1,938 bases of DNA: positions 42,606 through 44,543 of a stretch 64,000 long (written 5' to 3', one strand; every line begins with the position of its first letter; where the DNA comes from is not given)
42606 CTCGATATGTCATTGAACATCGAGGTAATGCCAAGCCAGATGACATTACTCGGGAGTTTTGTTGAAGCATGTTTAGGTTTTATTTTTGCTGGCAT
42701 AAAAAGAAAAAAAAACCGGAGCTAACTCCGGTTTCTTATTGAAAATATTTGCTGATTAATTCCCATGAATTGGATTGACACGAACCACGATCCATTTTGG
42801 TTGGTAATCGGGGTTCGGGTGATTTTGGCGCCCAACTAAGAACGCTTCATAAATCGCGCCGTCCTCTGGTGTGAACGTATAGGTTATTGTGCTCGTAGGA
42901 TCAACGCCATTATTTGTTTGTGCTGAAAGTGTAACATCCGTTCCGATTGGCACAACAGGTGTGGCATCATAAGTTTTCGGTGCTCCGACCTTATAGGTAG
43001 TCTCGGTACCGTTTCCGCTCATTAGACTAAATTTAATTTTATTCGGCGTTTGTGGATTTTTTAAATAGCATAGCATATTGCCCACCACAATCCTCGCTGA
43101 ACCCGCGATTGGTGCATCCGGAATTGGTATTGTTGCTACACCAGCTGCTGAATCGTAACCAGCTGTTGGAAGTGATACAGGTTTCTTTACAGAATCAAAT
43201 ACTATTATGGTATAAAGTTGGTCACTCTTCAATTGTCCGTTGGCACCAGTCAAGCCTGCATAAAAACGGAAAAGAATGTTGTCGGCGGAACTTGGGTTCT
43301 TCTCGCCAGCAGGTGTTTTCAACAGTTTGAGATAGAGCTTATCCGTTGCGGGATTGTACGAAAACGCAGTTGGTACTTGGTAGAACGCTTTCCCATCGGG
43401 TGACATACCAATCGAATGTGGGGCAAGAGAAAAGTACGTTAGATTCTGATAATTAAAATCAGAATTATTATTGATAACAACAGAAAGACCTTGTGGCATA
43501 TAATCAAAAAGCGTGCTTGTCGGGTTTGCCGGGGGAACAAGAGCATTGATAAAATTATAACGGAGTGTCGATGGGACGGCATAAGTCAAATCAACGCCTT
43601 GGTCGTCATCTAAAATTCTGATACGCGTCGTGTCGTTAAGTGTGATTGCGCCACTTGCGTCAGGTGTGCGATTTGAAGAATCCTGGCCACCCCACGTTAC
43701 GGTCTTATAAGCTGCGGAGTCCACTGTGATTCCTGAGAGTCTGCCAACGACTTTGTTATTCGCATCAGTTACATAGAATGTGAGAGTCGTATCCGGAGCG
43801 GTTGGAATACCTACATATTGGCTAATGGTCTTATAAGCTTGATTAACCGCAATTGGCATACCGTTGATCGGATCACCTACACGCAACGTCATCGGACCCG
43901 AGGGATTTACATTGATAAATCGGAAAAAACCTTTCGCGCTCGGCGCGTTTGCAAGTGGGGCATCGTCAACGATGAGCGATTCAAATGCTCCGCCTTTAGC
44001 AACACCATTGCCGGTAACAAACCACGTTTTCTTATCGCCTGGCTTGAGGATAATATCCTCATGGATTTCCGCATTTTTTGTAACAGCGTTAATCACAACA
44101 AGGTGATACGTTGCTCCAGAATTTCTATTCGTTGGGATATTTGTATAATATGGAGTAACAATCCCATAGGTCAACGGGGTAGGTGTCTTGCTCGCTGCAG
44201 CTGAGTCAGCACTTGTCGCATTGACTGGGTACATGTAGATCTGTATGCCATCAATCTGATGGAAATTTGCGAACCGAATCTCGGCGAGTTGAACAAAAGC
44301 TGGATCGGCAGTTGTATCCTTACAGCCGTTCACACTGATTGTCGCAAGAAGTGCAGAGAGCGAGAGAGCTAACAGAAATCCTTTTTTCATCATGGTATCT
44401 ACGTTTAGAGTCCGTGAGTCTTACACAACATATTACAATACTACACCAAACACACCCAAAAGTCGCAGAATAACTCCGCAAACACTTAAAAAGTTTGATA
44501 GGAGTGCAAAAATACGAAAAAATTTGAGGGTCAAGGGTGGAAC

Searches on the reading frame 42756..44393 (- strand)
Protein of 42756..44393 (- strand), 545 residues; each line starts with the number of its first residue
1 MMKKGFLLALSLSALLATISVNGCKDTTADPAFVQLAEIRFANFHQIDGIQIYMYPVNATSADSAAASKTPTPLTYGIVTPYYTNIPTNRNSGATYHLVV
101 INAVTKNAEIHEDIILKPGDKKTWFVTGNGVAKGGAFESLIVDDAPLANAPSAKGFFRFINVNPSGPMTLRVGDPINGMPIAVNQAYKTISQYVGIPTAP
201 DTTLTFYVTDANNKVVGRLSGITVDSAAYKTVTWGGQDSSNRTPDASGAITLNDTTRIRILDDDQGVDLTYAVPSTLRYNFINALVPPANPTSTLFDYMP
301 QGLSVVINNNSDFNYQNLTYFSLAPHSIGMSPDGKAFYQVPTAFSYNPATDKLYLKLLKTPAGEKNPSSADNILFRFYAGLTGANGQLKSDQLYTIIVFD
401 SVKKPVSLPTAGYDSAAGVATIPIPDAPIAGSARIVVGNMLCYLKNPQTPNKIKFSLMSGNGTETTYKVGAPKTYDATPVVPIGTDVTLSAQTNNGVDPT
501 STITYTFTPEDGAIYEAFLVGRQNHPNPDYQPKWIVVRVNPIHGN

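Call 15: find_encoding_contigs(protein=window:42756-44393:-, flank=10000, max_places=3)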
Protein window:42756-44393:- (545 aa): no gene with exactly this product is on record in the collection.
